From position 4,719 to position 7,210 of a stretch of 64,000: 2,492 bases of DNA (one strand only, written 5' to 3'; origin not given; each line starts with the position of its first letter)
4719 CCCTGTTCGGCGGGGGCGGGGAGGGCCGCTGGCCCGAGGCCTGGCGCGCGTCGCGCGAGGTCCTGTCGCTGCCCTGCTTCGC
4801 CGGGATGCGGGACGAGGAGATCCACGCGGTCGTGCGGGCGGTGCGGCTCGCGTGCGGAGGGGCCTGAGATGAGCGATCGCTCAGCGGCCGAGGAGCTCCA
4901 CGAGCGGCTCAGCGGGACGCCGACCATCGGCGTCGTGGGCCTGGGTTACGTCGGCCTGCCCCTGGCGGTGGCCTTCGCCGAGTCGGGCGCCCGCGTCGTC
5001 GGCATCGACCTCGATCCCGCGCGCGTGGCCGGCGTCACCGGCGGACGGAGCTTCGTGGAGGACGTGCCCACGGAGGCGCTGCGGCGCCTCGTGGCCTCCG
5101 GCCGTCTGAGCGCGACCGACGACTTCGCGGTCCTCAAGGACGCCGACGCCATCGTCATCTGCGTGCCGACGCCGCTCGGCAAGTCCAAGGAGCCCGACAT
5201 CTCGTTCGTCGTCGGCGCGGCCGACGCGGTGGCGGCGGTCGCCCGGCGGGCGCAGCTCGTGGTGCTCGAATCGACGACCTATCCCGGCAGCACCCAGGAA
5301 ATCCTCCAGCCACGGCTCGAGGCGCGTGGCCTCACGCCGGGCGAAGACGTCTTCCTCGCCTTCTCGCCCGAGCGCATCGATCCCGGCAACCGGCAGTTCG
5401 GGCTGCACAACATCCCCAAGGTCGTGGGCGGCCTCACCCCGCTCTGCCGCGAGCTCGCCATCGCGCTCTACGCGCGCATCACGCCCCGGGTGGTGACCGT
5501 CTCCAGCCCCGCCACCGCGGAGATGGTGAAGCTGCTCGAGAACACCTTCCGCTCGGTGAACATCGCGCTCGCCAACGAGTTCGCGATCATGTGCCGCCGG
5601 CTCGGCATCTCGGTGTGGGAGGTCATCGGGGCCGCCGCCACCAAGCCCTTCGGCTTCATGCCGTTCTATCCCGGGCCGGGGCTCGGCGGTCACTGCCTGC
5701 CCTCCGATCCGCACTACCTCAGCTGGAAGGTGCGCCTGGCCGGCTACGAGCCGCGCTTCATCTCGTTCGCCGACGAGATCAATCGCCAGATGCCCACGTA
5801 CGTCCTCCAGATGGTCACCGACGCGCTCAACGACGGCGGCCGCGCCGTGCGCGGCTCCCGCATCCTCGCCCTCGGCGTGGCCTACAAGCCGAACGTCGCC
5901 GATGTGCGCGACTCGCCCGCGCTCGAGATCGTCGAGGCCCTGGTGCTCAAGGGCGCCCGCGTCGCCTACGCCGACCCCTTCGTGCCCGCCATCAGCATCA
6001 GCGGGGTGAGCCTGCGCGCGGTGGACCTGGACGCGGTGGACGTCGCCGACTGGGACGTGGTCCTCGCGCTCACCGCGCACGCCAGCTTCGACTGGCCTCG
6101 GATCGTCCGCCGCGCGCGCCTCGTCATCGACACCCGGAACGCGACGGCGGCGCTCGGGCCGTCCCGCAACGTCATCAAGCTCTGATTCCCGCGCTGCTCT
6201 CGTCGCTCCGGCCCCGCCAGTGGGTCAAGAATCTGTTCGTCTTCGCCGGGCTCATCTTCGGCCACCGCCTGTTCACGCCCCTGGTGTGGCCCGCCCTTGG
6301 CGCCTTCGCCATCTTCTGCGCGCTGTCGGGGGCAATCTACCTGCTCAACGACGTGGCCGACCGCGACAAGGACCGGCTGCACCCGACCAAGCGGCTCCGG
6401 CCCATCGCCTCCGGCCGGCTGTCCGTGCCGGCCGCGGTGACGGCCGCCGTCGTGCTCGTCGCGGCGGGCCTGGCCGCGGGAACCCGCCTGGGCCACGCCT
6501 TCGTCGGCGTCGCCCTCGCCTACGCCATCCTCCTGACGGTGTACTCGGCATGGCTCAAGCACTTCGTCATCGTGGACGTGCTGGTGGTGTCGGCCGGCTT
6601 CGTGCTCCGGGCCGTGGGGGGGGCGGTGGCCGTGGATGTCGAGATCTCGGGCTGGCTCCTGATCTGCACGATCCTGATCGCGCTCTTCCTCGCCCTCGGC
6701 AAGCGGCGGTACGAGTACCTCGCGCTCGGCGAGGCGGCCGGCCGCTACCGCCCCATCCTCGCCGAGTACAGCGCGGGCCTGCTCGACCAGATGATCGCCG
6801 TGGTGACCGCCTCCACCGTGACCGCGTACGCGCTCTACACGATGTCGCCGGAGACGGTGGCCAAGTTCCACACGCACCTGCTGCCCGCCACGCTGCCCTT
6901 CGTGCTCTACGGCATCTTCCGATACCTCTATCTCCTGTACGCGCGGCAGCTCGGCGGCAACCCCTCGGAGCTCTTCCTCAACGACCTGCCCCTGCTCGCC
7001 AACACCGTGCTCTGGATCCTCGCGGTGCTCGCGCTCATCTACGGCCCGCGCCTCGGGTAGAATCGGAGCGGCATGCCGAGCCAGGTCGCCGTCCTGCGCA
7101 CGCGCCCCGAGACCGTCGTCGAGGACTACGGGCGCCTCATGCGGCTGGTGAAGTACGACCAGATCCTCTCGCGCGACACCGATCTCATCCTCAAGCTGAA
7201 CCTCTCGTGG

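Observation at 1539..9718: Envelope glycolipid-like cluster downstream of lptD: ArnB-like aminotransferase, Ugd/WecC-like dehydrogenase, DPPR-synthase-like UbiA prenyltransferase, DUF362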

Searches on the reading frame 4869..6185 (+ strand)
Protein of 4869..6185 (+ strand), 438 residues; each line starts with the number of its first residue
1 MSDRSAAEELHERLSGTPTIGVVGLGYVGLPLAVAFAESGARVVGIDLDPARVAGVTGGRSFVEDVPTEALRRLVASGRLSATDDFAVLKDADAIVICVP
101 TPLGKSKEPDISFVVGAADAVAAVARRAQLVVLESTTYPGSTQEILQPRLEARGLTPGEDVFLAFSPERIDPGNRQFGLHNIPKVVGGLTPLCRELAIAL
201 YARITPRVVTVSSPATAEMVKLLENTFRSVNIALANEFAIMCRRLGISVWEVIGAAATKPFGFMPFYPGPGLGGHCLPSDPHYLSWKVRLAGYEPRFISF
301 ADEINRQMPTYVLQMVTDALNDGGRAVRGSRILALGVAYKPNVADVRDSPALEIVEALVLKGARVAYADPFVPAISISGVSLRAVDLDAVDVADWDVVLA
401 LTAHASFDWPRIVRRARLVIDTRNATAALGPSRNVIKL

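Call 8: search_protein_families(library=pfam, proteins=[window:4869-6185:+])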
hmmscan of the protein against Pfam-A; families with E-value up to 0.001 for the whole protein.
window:4869-6185:+ (438 aa): 4 families
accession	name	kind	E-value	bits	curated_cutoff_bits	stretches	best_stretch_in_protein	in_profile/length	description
PF03721.20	UDPG_MGDP_dh_N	-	1.3e-40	139.4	27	1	19-195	2-181/187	UDP-glucose/GDP-mannose dehydrogenase family, NAD binding domain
PF00984.24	UDPG_MGDP_dh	-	7e-31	106.6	25.4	1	216-306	2-93/94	UDP-glucose/GDP-mannose dehydrogenase family, central domain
PF03720.21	UDPG_MGDP_dh_C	-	6.1e-19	68.7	30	1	334-426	2-101/103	UDP-glucose/GDP-mannose dehydrogenase family, UDP binding domain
PF03446.21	NAD_binding_2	-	4.9e-06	27.1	21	1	19-154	1-111/161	NAD binding domain of 6-phosphogluconate dehydrogenase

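Call 9: search_protein_families(library=ncbifam, proteins=[window:4869-6185:+])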
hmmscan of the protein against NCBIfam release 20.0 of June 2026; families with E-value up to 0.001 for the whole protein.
window:4869-6185:+ (438 aa): 10 families
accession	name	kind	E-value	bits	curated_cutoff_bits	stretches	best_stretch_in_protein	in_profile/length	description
TIGR03026.1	NDP-sugDHase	subfamily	2.4e-126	421.8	189.8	1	19-424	2-413/413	nucleotide sugar dehydrogenase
NF040825.1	UDPMaNacDH_Arch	equivalog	2.5e-81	273.7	750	1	20-425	3-400/418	UDP-N-acetyl-D-mannosamine dehydrogenase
NF008286.0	PRK11064.1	equivalog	5.4e-76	255.9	459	1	19-423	5-416/420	UDP-N-acetyl-D-mannosamine dehydrogenase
NF011729.0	PRK15182.1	equivalog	3.5e-65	220.5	592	1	20-407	9-391/425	Vi polysaccharide biosynthesis UDP-N-acetylglucosamine C-6 dehydrogenase TviB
NF041297.1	UDPGDh_AglM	equivalog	1.9e-51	175.4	670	1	20-410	3-393/429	UDP-glucose 6-dehydrogenase AglM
NF047673.2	TeichurnBiosyTuaD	equivalog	6.8e-39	134.2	700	1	20-372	4-353/439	UDP-glucose 6-dehydrogenase TuaD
NF011631.0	PRK15057.1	equivalog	3.1e-10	39.7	757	1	20-284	3-261/388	UDP-glucose 6-dehydrogenase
NF012005.0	PRK15461.1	equivalog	2e-06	27.2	348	0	62-249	28-199/298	sulfolactaldehyde 3-reductase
NF043037.1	ThreonDh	equivalog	0.00024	20.6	350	0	19-54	4-39/297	L-threonate dehydrogenase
TIGR01505.1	tartro_sem_red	equivalog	0.00078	18.8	340.75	0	21-146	3-104/291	2-hydroxy-3-oxopropionate reductase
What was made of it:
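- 4869..6185 (+): NDP-sugar 6-dehydrogenase, UDP-ManNAc/HexNAc-dehydrogenase-like. A neighbour in Rokubacteria only; probably not part of the conserved module. TIGR03026 421.8 bits (call 9).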

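Call 58: search_solved_structures(query=window:4869-6185:+, max_evalue=1e-30)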
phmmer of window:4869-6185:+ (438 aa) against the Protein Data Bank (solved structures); distinct sequences matched with E-value up to 1e-30: 7.
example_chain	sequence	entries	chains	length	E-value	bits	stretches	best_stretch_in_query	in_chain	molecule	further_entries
4r16_A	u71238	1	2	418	9e-67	229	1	20-424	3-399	418aa long hypothetical UDP-N-acetyl-D-mannosaminuronic acid dehydrogenase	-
3ojl_A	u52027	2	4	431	3.9e-60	207.2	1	19-407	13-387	Cap5O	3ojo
4xr9_A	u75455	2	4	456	1.3e-55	192.3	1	20-377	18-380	CalS8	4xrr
3g79_A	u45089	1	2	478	9.7e-52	179.5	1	8-425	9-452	NDP-N-acetyl-D-galactosaminuronic acid dehydrogenase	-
3vtf_A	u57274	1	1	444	2.4e-43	151.8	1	15-423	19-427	UDP-glucose 6-dehydrogenase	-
3gg2_A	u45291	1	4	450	7.8e-38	133.7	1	20-373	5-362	Sugar dehydrogenase, UDP-glucose/GDP-mannose dehydrogenase family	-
4a7p_A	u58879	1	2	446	3.5e-34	121.7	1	12-414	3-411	UDP-GLUCOSE DEHYDROGENASE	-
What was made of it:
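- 4869..6185 (+): Best PDB relatives 4r16 and Cap5O (call 58).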

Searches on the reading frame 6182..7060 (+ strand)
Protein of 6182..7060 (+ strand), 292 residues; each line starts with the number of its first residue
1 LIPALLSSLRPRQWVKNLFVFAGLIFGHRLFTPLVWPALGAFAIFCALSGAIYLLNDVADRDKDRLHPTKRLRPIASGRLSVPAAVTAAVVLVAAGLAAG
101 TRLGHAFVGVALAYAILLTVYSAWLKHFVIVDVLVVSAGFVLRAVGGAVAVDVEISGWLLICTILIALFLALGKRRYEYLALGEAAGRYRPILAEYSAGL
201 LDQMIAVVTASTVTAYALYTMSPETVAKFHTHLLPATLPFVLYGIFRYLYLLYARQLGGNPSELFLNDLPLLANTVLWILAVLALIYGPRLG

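Call 8: search_protein_families(library=pfam, proteins=[window:6182-7060:+])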
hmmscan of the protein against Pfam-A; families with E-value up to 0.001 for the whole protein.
window:6182-7060:+ (292 aa): 1 family
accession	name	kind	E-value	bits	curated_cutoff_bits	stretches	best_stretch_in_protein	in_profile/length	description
PF01040.23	UbiA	-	2.8e-24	86.2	34.2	1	19-256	4-236/250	UbiA prenyltransferase family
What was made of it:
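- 6182..7060 (+): UbiA-family polyprenyl-phosphate phosphoribosyltransferase (DPPR-synthase/PPPRS type). Probable non-canonical start at CTG 6182 or ATT 6185, overlapping the dehydrogenase stop. Pfam UbiA (call 8).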

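Call 9: search_protein_families(library=ncbifam, proteins=[window:6182-7060:+])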
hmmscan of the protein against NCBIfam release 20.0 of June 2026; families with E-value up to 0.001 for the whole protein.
window:6182-7060:+ (292 aa): 20 families
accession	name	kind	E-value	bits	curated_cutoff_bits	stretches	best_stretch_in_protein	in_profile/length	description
NF008977.0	PRK12324.1-2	equivalog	7.2e-80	268.5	234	1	5-288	5-289/297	decaprenyl-phosphate phosphoribosyltransferase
NF008978.0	PRK12324.1-4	equivalog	2.1e-64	217.5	207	1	3-287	33-320/322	decaprenyl-phosphate phosphoribosyltransferase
NF006088.0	PRK08238.1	equivalog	4.5e-51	174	351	1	4-282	194-476/482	UbiA family prenyltransferase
NF008976.0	PRK12324.1-1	equivalog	8.1e-42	143.7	474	1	4-286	20-303/306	decaprenyl-phosphate phosphoribosyltransferase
NF009523.0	PRK12884.1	equivalog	1.3e-13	50.8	269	1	17-174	20-171/279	prenyltransferase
TIGR01473.1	cyoE_ctaB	equivalog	4.3e-10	39.8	210.3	1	9-164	7-167/281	heme o synthase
NF045897.1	SCO3242_trans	equivalog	4.4e-10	39.6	260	1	54-130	49-124/287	SCO3242 family prenyltransferase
NF009521.0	PRK12882.1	equivalog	7e-08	32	296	1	38-138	41-139/280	geranylgeranylglycerol-phosphate geranylgeranyltransferase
NF035940.1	prenyl_rel_EboC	equivalog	1.7e-07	31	250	1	49-135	53-136/292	UbiA-like protein EboC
NF005742.0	PRK07566.1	equivalog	3.1e-07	29.8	313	1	48-128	78-159/315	chlorophyll synthase ChlG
TIGR01476.1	chlor_syn_BchG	subfamily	8.2e-07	28.7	212.3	1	48-123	50-124/283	(bacterio)chlorophyll synthase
TIGR01475.1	ubiA_other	subfamily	1.4e-06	28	180.8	1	18-168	19-167/282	UbiA-like polyprenyltransferase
NF009522.0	PRK12883.1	equivalog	5.3e-06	26.1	353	1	53-167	54-167/279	geranylgeranylglycerol-phosphate geranylgeranyltransferase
TIGR02056.1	ChlG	equivalog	6.1e-06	26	436.45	1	48-122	66-137/306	chlorophyll synthase ChlG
TIGR01474.1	ubiA_proteo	equivalog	1.2e-05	24.9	275.45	1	47-158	52-164/282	4-hydroxybenzoate octaprenyltransferase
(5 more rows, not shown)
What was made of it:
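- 6182..7060 (+): NF008977 268.5 bits, above the 234 cut-off (call 9).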

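Call 47: search_solved_structures(query=window:6182-7060:+, max_evalue=0.001, show_alignments=2)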
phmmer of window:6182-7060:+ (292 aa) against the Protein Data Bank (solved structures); distinct sequences matched with E-value up to 0.001: 4.
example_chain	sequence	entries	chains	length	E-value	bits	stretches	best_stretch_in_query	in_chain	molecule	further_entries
8j8j_D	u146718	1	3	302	3.8e-32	115.6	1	2-285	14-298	Decaprenyl-phosphate phosphoribosyltransferase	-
8j8k_A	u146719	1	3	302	1.3e-20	77.8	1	2-285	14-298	Decaprenyl-phosphate phosphoribosyltransferase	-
9sau_C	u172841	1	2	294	0.00029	24.1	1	48-101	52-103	Chlorophyll a synthase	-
9sas_C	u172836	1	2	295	0.00031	24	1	48-101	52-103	Chlorophyll a synthase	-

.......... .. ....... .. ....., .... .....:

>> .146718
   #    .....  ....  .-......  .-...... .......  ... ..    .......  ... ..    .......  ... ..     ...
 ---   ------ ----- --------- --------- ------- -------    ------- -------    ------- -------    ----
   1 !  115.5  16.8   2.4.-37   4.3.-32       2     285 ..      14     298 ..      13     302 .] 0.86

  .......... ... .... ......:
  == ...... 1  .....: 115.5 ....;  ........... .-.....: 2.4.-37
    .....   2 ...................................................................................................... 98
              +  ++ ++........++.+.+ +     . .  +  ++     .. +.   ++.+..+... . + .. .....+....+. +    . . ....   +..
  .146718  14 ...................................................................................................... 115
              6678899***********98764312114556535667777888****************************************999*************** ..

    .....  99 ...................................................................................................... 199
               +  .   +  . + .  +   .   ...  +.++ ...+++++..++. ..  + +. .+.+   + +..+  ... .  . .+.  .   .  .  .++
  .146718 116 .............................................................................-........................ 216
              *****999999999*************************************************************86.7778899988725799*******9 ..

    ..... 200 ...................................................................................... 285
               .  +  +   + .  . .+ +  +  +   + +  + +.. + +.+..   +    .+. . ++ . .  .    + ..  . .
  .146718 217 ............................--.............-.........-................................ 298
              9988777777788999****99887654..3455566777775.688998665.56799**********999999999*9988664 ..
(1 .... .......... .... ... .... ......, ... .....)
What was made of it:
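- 6182..7060 (+): 115.6 bits to Rv3806c, PDB 8j8j (call 47).
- On Rv3806c-type polyprenyl-phosphate phosphoribosyltransferase (DPPR synthase / PPPRS): Best PDB hit is Rv3806c at 115.6 bits, E 3.8e-32; the next is chlorophyll synthase at 24 bits (call 47).
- Checked: UbiA-family gene, about 6182-7060: it has the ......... N-terminus and the motif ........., which fits NDxxDxxxD (call 47).
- Tried and rejected: The quinone/haem prenyltransferase reading is rejected (calls 9, 47).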
